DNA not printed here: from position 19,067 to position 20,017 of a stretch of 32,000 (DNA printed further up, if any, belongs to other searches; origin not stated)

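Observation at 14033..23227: Sulfation island with scattered sulfolipid-1-type parts: Stf0, PAPS synthesis, FAAL relic, Sap-like membrane protein and a second sulfotransferase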

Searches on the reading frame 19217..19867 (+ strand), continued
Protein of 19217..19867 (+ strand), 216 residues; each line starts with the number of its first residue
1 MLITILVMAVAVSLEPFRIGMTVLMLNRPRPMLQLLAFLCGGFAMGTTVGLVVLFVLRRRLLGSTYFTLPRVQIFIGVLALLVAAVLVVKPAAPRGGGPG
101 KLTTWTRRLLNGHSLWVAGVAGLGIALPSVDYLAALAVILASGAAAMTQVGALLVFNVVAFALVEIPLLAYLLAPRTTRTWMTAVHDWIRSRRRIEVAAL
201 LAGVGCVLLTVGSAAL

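Call 42: search_protein_families(library=ncbifam, proteins=[L078:8236-9975:+, L078:10669-11883:+, L078:12104-15166:-, L078:15167-16900:-, L078:16635-20588:-, L007:16832-17140:-, L034:7000-8187:+, L034:13502-16426:+], max_evalue=0.00001)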
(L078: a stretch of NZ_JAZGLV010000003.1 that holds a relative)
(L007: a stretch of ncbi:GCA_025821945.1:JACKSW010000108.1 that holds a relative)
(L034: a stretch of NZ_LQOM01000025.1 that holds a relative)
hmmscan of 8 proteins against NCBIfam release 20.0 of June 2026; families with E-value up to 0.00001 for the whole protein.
L078:8236-9975:+ (579 aa): 82 families (the best 25 are shown)
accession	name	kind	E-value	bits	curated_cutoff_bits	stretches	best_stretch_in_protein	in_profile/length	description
NF038337.1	FAAL_FadD21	exception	0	1150.5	1100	1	1-579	1-579/579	fatty-acid--AMP ligase FAAL21/FadD21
NF004509.1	PRK05850.1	subfamily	5.7e-297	985.7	775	1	3-579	2-578/578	fatty-acid--AMP ligase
NF038338.1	FAAL_FadD28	exception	1.1e-260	866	1100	1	4-579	4-580/580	fatty-acid--AMP ligase FAAL28/FadD28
NF009124.0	PRK12476.1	subfamily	5.5e-149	497.1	922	1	6-571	36-606/612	fatty acyl-AMP ligase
NF038339.3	FAAL_FadD32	equivalog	1.4e-143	479.3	975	1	3-569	17-608/625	long-chain-fatty-acid--AMP ligase FadD32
NF040633.1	FadD32_Coryne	exception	1.2e-131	440.1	875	1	17-570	41-613/614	FadD32-like long-chain-fatty-acid--AMP ligase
NF004282.0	PRK05691.1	subfamily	2.4e-116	389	4090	1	4-568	9-557/4334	non-ribosomal peptide synthase/polyketide synthase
NF006624.1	PRK09192.1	subfamily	3.8e-88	296.3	600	1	35-574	41-565/567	fatty acyl-AMP ligase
NF005850.0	PRK07768.1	subfamily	8.2e-81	271.9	572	1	38-569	29-543/545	long-chain-fatty-acid--CoA ligase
NF004510.0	PRK05851.1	equivalog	1.6e-61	208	621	1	39-565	32-516/525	long-chain-fatty acid--ACP ligase MbtM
TIGR01733.1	AA-adenyl-dom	subfamily_domain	7.4e-43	146.9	317.4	1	40-490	1-407/409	amino acid adenylation domain-containing protein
NF005702.0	PRK07514.1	subfamily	6e-37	127.2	558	1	37-519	28-459/506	malonyl-CoA synthase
NF004837.0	PRK06187.1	subfamily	1.1e-36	126.3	476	1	9-571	13-524/531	long-chain-fatty-acid--CoA ligase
NF004511.1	PRK05852.1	equivalog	1.5e-32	112.9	650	1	38-568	26-503/505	FadD7 family fatty acid--CoA ligase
NF004114.0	PRK05605.1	equivalog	3.7e-31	108.1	766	1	160-530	218-538/575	long-chain-fatty-acid--CoA ligase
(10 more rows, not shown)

L078:10669-11883:+ (404 aa): 1 family
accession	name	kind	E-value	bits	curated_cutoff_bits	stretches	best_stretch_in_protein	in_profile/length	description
NF041570.1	acyltasePE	equivalog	1.8e-96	323.3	580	1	48-383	2-346/351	acyltransferase PE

L078:12104-15166:- (1020 aa): 4 families
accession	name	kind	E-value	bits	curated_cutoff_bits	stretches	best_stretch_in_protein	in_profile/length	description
TIGR00833.1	actII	subfamily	8.2e-265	881.4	874.7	1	22-995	1-910/910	MMPL family RND transporter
TIGR00921.1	2A067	subfamily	1.6e-38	132.2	351.9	2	173-354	558-733/733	hydrophobe/amphiphile efflux-3 (HAE3) family transporter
NF052608.1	TrhMmycExpMmpL3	equivalog_domain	4.7e-22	78.1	1400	2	810-1002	543-744/992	trehalose monomycolate exporter MmpL3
TIGR03480.1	HpnN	hypoth_equivalog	1.4e-17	63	751.85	1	175-409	248-472/862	hopanoid biosynthesis associated RND transporter like protein HpnN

L078:15167-16900:- (577 aa): 0 families

L078:16635-20588:- (1317 aa): 32 families (the best 25 are shown)
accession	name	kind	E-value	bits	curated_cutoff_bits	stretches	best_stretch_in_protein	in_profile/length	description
NF041183.1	Pks2_ls1_myc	equivalog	0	2059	2400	1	1-1308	795-2085/2086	sulfolipid-1 biosynthesis phthioceranic/hydroxyphthioceranic acid synthase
NF045894.1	PKS_plus_SDR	equivalog_domain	7.8e-85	285.6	1740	2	962-1308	1149-1514/1515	type I polyketide synthase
TIGR02824.1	quinone_pig3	subfamily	8.2e-57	192.6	296.8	1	629-949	4-325/325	putative NAD(P)H quinone oxidoreductase, PIG3 family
NF037941.1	PKS_NbtC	equivalog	4.1e-34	117.7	1150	1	973-1172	682-878/1027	nocobactin polyketide synthase NbtC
NF008024.0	PRK10754.1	subfamily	7.3e-30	104.1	348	1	628-945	4-323/327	NADPH:quinone reductase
NF037940.1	PKS_MbtD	equivalog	7.6e-26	90.4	1150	1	974-1291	656-960/978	mycobactin polyketide synthase MbtD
TIGR02817.1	adh_fam_1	subfamily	7.8e-22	78.1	284.05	1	647-825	24-209/336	zinc-binding alcohol dehydrogenase family protein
TIGR02823.1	oxido_YhdH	subfamily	2.1e-20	72.8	297.25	1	652-947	26-322/324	acrylyl-CoA reductase family protein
TIGR01751.1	crot-CoA-red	equivalog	3.8e-16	58.8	378.55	1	716-824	139-249/398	crotonyl-CoA carboxylase/reductase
NF010344.0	PRK13771.1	subfamily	3.4e-15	55.8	349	1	731-866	130-258/334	putative alcohol dehydrogenase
NF051456.1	acrylyl_AcuI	equivalog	6e-15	54.9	440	1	653-817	28-199/325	acrylyl-CoA reductase (NADPH)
TIGR03451.1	mycoS_dep_FDH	equivalog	2.3e-14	53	512.9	1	760-841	172-253/358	S-(hydroxymethyl)mycothiol dehydrogenase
NF041097.1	keto_inos_dh_IolM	equivalog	3e-13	49.2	450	1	762-864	204-312/389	scyllo-inosose 3-dehydrogenase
NF047908.1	AldhRedAhr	equivalog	6e-13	48.4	470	1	714-830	117-231/335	NADPH-dependent aldehyde reductase Ahr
TIGR03989.1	Rxyl_3153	subfamily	9.7e-13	48.1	440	0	711-835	133-256/370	NDMA-dependent alcohol dehydrogenase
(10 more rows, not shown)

L007:16832-17140:- (102 aa): 0 families

L034:7000-8187:+ (395 aa): 1 family
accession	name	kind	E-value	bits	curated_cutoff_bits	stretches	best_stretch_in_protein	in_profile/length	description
NF041570.1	acyltasePE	equivalog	1.3e-185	616.5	580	1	20-368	1-351/351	acyltransferase PE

L034:13502-16426:+ (974 aa): 6 families
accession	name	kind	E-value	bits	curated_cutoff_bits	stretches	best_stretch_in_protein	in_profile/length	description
TIGR00833.1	actII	subfamily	8.6e-299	993.9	874.7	1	35-943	2-910/910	MMPL family RND transporter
TIGR00921.1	2A067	subfamily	3.8e-43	147.6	351.9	2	141-482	127-476/733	hydrophobe/amphiphile efflux-3 (HAE3) family transporter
NF052608.1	TrhMmycExpMmpL3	equivalog_domain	3.6e-19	68.6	1400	1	757-943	542-738/992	trehalose monomycolate exporter MmpL3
TIGR03480.1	HpnN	hypoth_equivalog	4.6e-18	64.6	751.85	1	166-414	227-469/862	hopanoid biosynthesis associated RND transporter like protein HpnN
NF045600.2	BstA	equivalog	1.5e-10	39.7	1400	1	735-936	243-439/903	sterol transporter cytoplasmic membrane protein BstA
NF052374.1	HopndTporHpnN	equivalog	6.7e-07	27.8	1100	1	163-365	230-426/858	hopanoid transporter HpnN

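Call 43: search_protein_families(library=pfam, proteins=[L078:8236-9975:+, L078:10669-11883:+, L078:12104-15166:-, L078:15167-16900:-, L078:16635-20588:-, L007:16832-17140:-, L034:7000-8187:+, L034:13502-16426:+], max_evalue=0.001)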
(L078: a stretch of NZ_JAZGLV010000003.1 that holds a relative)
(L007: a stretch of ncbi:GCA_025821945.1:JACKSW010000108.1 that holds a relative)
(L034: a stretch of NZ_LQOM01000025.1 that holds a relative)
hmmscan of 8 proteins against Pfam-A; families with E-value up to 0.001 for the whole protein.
L078:8236-9975:+ (579 aa): 2 families
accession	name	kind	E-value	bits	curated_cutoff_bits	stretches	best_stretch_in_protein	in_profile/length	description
PF00501.34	AMP-binding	-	2.2e-55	188.5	29.9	1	11-415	2-384/384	AMP-binding enzyme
PF23024.1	AMP-dom_DIP2-like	-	2.2e-08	34.5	27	1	463-573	2-104/110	Disco-interacting protein 2-like, AMP domain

L078:10669-11883:+ (404 aa): 1 family
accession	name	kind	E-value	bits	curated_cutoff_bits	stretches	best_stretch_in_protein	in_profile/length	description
PF08237.17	PE-PPE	-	1.1e-66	225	21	1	122-356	1-228/228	PE-PPE domain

L078:12104-15166:- (1020 aa): 1 family
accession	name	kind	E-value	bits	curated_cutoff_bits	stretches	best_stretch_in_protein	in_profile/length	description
PF03176.21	MMPL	-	2.3e-176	586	20.5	2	56-385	2-332/333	MMPL family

L078:15167-16900:- (577 aa): 1 family
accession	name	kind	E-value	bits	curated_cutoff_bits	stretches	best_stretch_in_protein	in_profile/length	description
PF00668.25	Condensation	-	5.6e-17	62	30.6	1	161-483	15-343/456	Condensation domain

L078:16635-20588:- (1317 aa): 8 families
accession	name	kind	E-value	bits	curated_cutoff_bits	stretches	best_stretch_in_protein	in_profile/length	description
PF08659.16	KR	-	2.5e-57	194.1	22.6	1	971-1153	1-180/180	KR domain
PF14765.12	PS-DH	-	5.5e-28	98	23.7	1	227-379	2-157/166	Polyketide synthase dehydratase N-terminal domain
PF21089.3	PKS_DH_N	-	4.9e-23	81.5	27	1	100-197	1-100/103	Polyketide synthase dehydratase domain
PF00107.32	ADH_zinc_N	-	1.1e-21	77.6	31.8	1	776-885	1-110/129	Zinc-binding dehydrogenase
PF13602.12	ADH_zinc_N_2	-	1.3e-21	78.3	27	1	809-947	2-134/134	Zinc-binding dehydrogenase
PF08240.17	ADH_N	-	1.5e-10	41.7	23.5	1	651-734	1-103/104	Alcohol dehydrogenase GroES-like domain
PF00550.31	PP-binding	-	1.2e-09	38.7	20.8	1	1245-1303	7-67/67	Phosphopantetheine attachment site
PF00106.31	adh_short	-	4.7e-08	33.2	26.6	1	974-1134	4-161/195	short chain dehydrogenase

L007:16832-17140:- (102 aa): 1 family
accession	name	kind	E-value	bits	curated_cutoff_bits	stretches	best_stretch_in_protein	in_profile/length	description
PF22271.1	DUF6955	-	8.1e-33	112.9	27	1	7-98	1-90/91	Family of unknown function (DUF6955)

L034:7000-8187:+ (395 aa): 1 family
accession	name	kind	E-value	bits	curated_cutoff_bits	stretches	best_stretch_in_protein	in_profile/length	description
PF08237.17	PE-PPE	-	5.3e-70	235.9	21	1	91-336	1-228/228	PE-PPE domain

L034:13502-16426:+ (974 aa): 1 family
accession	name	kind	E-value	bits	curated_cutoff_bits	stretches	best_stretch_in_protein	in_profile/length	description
PF03176.21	MMPL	-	2.9e-207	687.6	20.5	2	68-396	2-333/333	MMPL family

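Call 45: list_cluster_members(proteins=[window:19217-19867:+, window:14033-14836:+, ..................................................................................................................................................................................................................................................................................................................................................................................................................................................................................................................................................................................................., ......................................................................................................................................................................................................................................, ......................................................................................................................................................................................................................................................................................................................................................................, window:22316-23242:-, window:21190-22173:-])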
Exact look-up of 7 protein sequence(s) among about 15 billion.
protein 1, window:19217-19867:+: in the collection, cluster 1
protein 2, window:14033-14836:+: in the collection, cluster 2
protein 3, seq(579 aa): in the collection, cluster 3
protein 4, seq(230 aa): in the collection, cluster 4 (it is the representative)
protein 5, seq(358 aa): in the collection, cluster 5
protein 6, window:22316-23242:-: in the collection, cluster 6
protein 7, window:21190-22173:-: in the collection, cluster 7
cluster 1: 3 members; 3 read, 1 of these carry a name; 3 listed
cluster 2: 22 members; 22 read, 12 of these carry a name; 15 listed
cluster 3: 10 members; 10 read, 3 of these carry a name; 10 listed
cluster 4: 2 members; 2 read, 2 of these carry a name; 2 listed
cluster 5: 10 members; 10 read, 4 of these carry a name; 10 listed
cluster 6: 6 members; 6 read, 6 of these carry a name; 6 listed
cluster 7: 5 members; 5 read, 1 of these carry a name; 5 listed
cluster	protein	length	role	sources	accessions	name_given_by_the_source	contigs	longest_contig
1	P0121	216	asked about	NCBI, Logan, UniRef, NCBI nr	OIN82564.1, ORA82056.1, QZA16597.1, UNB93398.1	GAP family protein [Mycobacterium malmoense] | GAP family protein n=1 Tax=Mycobacterium malmoense TaxID=1780 RepID=A0ABX3SS50_MYCMA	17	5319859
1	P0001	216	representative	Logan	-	-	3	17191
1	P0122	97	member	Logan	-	-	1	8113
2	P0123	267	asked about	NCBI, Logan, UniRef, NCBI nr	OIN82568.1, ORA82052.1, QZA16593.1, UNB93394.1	Stf0 sulfotransferase family protein [Mycobacterium malmoense] | Trehalose 2-sulfotransferase n=1 Tax=Mycobacterium malmoense TaxID=1780 ... | Stf0 family sulfotransferase [Mycobacterium malmoense]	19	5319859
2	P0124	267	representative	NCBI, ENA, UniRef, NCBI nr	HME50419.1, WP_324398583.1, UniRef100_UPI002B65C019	trehalose 2-sulfotransferase [Mycobacterium sp.] | trehalose 2-sulfotransferase n=1 Tax=Mycobacterium sp. TaxID=1785 RepID=UPI002B65C019 | Stf0 family sulfotransferase [Mycobacterium sp.]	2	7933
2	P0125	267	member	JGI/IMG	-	trehalose 2-sulfotransferase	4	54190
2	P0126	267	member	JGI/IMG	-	trehalose 2-sulfotransferase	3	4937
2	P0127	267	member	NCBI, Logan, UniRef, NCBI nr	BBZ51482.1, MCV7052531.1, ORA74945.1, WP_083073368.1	Stf0 sulfotransferase family protein [Mycobacterium heidelbergense] | Trehalose 2-sulfotransferase n=1 Tax=Mycobacterium heidelbergense TaxID=53376 ... | Stf0 family sulfotransferase [Mycobacterium heidelbergense]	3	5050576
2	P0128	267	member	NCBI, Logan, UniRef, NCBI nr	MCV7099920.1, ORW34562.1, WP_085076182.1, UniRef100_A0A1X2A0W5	trehalose 2-sulfotransferase [Mycobacterium palustre] | Trehalose 2-sulfotransferase n=1 Tax=Mycobacterium palustre TaxID=153971 ... | Stf0 family sulfotransferase [Mycobacterium palustre]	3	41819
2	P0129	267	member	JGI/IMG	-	trehalose 2-sulfotransferase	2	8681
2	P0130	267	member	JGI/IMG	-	trehalose 2-sulfotransferase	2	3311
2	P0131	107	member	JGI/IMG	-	trehalose 2-sulfotransferase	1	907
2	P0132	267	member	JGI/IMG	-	LPS sulfotransferase NodH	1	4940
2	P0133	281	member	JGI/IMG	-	trehalose 2-sulfotransferase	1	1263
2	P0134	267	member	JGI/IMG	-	trehalose 2-sulfotransferase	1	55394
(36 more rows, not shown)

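Call 58: search_protein_families(library=ncbifam, proteins=[L069:13558-20064:-, L056:16891-20688:-, L034:1-2710:-, L078:10001-10651:+, L069:7170-7991:+], max_evalue=1e-20)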
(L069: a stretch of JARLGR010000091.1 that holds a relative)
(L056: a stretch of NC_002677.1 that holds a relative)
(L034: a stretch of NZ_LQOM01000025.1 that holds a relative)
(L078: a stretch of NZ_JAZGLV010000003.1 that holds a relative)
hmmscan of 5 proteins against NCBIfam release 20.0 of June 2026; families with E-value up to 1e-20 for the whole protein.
L069:13558-20064:- (2168 aa): 25 families
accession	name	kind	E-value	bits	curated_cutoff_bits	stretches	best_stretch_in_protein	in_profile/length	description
NF041183.1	Pks2_ls1_myc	equivalog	0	3486.9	2400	1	54-2159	2-2085/2086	sulfolipid-1 biosynthesis phthioceranic/hydroxyphthioceranic acid synthase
NF045894.1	PKS_plus_SDR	equivalog_domain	0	1190.8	1740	2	55-925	2-870/1515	type I polyketide synthase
NF040607.1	mycolic_Pks13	equivalog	1.6e-215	718.7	2100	1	49-972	96-1052/1680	polyketide synthase Pks13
NF037940.1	PKS_MbtD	equivalog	2.2e-84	284.2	1150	2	495-887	3-392/978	mycobactin polyketide synthase MbtD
TIGR02813.1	omega_3_PfaA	subfamily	4.1e-84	282.5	1010.1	1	203-487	184-470/2582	polyketide-type polyunsaturated fatty acid synthase PfaA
NF037941.1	PKS_NbtC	equivalog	1.3e-83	281.6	1150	2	502-870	14-387/1027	nocobactin polyketide synthase NbtC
TIGR02824.1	quinone_pig3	subfamily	1.2e-56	192.1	296.8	1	1484-1804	4-325/325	putative NAD(P)H quinone oxidoreductase, PIG3 family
TIGR03150.1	fabF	equivalog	1.4e-38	132.6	493.75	1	121-470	51-403/407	beta-ketoacyl-ACP synthase II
NF053555.1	prodigi_MBC_PigJ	equivalog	7.2e-38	130.4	900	1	207-475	495-758/759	prodigiosin MBC biosynthesis protein PigJ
TIGR03131.1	malonate_mdcH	equivalog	7.9e-38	130.6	297.9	1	587-881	2-288/297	malonate decarboxylase subunit epsilon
NF005589.0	PRK07314.1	subfamily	5.8e-36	124.1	387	1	123-474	56-410/413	beta-ketoacyl-ACP synthase II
NF004970.0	PRK06333.1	subfamily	2.1e-35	122.4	525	1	119-474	60-420/424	beta-ketoacyl-ACP synthase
NF058662.1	cispenta_AmcF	equivalog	9.8e-35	120.2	325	1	204-422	108-325/369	cispentacin biosynthesis acyltransferase subunit AmcF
TIGR00128.1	fabD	equivalog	1.6e-34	119.7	260.9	1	588-860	5-280/290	ACP S-malonyltransferase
NF005490.0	PRK07103.1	equivalog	3.4e-30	105.4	445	1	204-421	148-368/414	polyketide beta-ketoacyl:acyl carrier protein synthase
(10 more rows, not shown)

L056:16891-20688:- (1265 aa): 7 families
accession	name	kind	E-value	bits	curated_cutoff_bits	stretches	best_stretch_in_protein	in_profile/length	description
NF041183.1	Pks2_ls1_myc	equivalog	0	1904.5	2400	1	1-1254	852-2085/2086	sulfolipid-1 biosynthesis phthioceranic/hydroxyphthioceranic acid synthase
NF045894.1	PKS_plus_SDR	equivalog_domain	2.1e-76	257.6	1740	1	908-1254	1149-1514/1515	type I polyketide synthase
TIGR02824.1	quinone_pig3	subfamily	4.7e-54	183.6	296.8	1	575-894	4-324/325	putative NAD(P)H quinone oxidoreductase, PIG3 family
NF037941.1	PKS_NbtC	equivalog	5.8e-30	104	1150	1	919-1244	682-1018/1027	nocobactin polyketide synthase NbtC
NF008024.0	PRK10754.1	subfamily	4.4e-29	101.5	348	1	574-893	4-325/327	NADPH:quinone reductase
TIGR02817.1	adh_fam_1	subfamily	2.9e-23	82.9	284.05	1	584-773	15-211/336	zinc-binding alcohol dehydrogenase family protein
NF037940.1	PKS_MbtD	equivalog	2.8e-22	78.6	1150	1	920-1236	656-959/978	mycobactin polyketide synthase MbtD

L034:1-2710:- (903 aa): 22 families
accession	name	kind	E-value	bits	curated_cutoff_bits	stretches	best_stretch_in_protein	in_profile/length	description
NF045894.1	PKS_plus_SDR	equivalog_domain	0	1104.9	1740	1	151-901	3-751/1515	type I polyketide synthase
NF040607.1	mycolic_Pks13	equivalog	1.9e-209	698.5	2100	2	139-577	90-528/1680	polyketide synthase Pks13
NF041183.1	Pks2_ls1_myc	equivalog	6.1e-186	620.3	2400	1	151-895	4-744/2086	sulfolipid-1 biosynthesis phthioceranic/hydroxyphthioceranic acid synthase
TIGR02813.1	omega_3_PfaA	subfamily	2.7e-99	332.9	1010.1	1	299-885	184-799/2582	polyketide-type polyunsaturated fatty acid synthase PfaA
TIGR03150.1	fabF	equivalog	1.5e-54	185.2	493.75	1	156-572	8-406/407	beta-ketoacyl-ACP synthase II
NF005589.0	PRK07314.1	subfamily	3.2e-52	177.7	387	1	154-573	9-410/413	beta-ketoacyl-ACP synthase II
NF053555.1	prodigi_MBC_PigJ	equivalog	1.2e-46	159.4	900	1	146-574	328-758/759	prodigiosin MBC biosynthesis protein PigJ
NF004970.0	PRK06333.1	subfamily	1.8e-46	158.8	525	1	153-573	8-420/424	beta-ketoacyl-ACP synthase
TIGR00128.1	fabD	equivalog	4.1e-39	134.8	260.9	1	683-900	2-222/290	ACP S-malonyltransferase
NF005490.0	PRK07103.1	equivalog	1e-37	130.2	445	1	287-573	135-411/414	polyketide beta-ketoacyl:acyl carrier protein synthase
NF005076.0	PRK06501.1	equivalog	2.9e-37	128.6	629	1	297-576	151-424/425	beta-ketoacyl-ACP synthase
NF058662.1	cispenta_AmcF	equivalog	1e-36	126.8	325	1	299-540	107-340/369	cispentacin biosynthesis acyltransferase subunit AmcF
NF037941.1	PKS_NbtC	equivalog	2.8e-35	121.6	1150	1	602-890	14-305/1027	nocobactin polyketide synthase NbtC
NF006618.0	PRK09185.1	subfamily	3e-35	122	407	1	290-575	130-393/394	beta-ketoacyl-ACP synthase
NF004618.0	PRK05952.1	equivalog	5.7e-34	117.6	455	1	297-574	123-382/384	beta-ketoacyl-ACP synthase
NF037940.1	PKS_MbtD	equivalog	6.3e-34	117.2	1150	1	601-897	9-306/978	mycobactin polyketide synthase MbtD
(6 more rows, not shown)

L078:10001-10651:+ (216 aa): 0 families

L069:7170-7991:+ (273 aa): 1 family
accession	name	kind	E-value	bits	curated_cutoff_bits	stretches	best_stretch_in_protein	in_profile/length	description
NF047724.1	TrhSuTaseStf0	equivalog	7e-136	451.6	400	1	10-273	1-261/261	trehalose 2-sulfotransferase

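Call 60: search_solved_structures(query=L078:8236-9975:+, max_evalue=1e-50)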
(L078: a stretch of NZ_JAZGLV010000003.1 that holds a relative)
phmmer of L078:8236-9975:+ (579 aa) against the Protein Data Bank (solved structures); distinct sequences matched with E-value up to 1e-50: 15.
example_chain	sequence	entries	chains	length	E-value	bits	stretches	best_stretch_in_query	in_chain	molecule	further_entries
8hd4_A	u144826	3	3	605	1e-227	760.5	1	3-579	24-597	Long-chain-fatty-acid--AMP ligase FadD23 | Fatty-acid-CoA ligase FadD23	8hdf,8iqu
3e53_A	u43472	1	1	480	1.8e-180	604.4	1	5-460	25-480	FATTY-ACID-CoA LIGASE FADD28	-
8hcz_A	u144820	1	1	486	9.1e-180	602.2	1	3-465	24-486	Long-chain-fatty-acid--AMP ligase FadD23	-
3t5a_A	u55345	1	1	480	2.3e-179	600.8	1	5-460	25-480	Long-chain-fatty-acid--AMP ligase FadD28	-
5ey9_A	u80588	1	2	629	4.1e-116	392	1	2-569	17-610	Long-chain-fatty-acid--AMP ligase FadD32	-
5hm3_A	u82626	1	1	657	7.3e-116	391.2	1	3-569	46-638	Long-chain-fatty-acid--AMP ligase FadD32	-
5d6j_A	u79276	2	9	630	2.1e-114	386.4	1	3-569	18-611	Acyl-CoA synthase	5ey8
5icr_A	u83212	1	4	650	2.3e-114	386.2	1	3-569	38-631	Acyl-CoA synthase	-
3kxw_A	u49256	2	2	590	7.2e-102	345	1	4-567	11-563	Saframycin Mx1 synthetase B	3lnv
7wua_A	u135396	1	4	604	7.1e-101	341.7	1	19-569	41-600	Acyl-CoA synthase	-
7r7g_A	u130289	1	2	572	1.2e-98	334.4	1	4-566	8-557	Polyketide synthase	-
7r7e_A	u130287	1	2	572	1.7e-98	333.9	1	4-566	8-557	Polyketide synthase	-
7r7f_A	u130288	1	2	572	2.2e-98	333.5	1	4-566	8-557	Polyketide synthase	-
5d6n_A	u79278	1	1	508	1.7e-93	317.4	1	3-461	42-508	Acyl-CoA synthase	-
3pbk_A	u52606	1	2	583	4.2e-56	193.9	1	60-572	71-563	Fatty Acyl-Adenylate Ligase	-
